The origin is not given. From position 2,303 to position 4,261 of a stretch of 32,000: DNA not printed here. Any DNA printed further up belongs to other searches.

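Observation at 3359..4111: Recent 378-bp in-frame tandem duplication doubles the C-terminal domain of CcmI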

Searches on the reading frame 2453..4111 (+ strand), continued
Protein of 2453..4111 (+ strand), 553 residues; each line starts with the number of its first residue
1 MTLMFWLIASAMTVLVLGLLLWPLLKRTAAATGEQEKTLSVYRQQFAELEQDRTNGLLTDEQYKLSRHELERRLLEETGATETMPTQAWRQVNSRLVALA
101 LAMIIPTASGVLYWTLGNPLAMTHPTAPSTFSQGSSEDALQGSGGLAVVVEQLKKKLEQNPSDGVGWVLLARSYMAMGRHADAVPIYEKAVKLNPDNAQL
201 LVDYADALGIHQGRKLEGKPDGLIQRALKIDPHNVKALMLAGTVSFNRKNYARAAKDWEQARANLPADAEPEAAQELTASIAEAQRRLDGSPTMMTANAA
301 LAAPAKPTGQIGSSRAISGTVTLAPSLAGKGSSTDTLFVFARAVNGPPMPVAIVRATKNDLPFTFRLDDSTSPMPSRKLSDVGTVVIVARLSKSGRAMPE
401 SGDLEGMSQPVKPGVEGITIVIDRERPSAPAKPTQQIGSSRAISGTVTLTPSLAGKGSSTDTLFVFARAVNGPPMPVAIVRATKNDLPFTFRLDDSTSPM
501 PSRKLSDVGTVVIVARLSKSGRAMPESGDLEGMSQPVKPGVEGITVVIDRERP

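Call 64: search_protein_families(library=pfam, proteins=[L016:1182-1880:+], max_evalue=1)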
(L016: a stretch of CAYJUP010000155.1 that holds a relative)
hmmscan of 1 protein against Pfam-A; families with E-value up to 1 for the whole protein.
L016:1182-1880:+ (233 aa): 21 families
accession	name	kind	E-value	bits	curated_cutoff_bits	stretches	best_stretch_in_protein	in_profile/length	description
PF12797.12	Fer4_2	-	2.1e-10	40.3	24.5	2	57-77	2-22/22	4Fe-4S binding domain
PF13237.11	Fer4_10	-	9.4e-10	38.7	25.5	1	58-106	2-53/53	4Fe-4S dicluster domain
PF12837.12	Fer4_6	-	1.2e-08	34.9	25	2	58-80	2-24/24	4Fe-4S binding domain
PF12838.12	Fer4_7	-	3.7e-08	34.1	27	1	64-109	1-52/52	4Fe-4S dicluster domain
PF00037.32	Fer4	-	8.5e-08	32.1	21.1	2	59-80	2-23/24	4Fe-4S binding domain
PF14697.11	Fer4_21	-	4e-07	30.5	35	1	60-110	3-57/59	4Fe-4S dicluster domain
PF13187.11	Fer4_9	-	2.1e-05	24.9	27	2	64-110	1-52/52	4Fe-4S dicluster domain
PF25160.1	LdpA_Fe-S-bd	-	6.2e-05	23.1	27.6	1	70-111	8-44/49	LdpA Fe-S cluster-binding domain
PF13534.11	Fer4_17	-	0.00037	21.4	22.2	1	40-78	23-59/61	4Fe-4S dicluster domain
PF12800.12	Fer4_4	-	0.0017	19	24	2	92-107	1-16/17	4Fe-4S binding domain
PF13450.12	NAD_binding_8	-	0.0017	19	21.9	1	177-214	1-38/68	NAD(P)-binding Rossmann-like domain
PF13459.11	Fer4_15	-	0.0052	17.9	22.4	0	88-106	1-19/66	4Fe-4S single cluster domain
PF12831.13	FAD_oxidored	-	0.0083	15.9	27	1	176-210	3-37/416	FAD dependent oxidoreductase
PF13183.11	Fer4_8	-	0.013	16.4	27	0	62-77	51-66/68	4Fe-4S dicluster domain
PF13484.11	Fer4_16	-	0.018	16.3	30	1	64-81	1-18/66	4Fe-4S double cluster binding domain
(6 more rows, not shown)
